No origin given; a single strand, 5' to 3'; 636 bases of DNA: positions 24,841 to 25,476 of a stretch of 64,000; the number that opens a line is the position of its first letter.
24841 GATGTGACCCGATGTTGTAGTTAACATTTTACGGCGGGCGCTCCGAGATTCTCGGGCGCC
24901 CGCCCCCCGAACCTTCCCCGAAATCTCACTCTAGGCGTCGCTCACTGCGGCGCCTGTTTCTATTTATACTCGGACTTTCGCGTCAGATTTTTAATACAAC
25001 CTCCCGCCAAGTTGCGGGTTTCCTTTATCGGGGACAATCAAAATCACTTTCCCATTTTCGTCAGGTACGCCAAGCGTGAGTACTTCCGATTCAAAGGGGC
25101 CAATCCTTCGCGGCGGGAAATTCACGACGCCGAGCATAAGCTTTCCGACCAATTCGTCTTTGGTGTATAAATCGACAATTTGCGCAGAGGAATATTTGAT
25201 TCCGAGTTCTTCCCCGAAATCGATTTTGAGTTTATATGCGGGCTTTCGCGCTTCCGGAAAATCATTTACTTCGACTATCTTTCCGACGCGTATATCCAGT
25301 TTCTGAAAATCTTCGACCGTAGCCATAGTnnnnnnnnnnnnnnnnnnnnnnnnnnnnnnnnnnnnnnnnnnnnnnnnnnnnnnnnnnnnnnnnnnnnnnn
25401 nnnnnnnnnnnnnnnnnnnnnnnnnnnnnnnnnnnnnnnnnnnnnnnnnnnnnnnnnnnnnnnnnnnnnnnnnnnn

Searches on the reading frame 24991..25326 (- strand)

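Call 82: search_protein_families(library=pfam, proteins=[window:24991-25326:-], max_evalue=0.0001)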
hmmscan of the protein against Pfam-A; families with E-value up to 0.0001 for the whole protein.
window:24991-25326:- (111 aa): 1 family
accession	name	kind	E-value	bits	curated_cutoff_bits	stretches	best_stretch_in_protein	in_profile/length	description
PF01588.26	tRNA_bind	-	2.3e-13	50.5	27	1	12-102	1-90/96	Putative tRNA binding domain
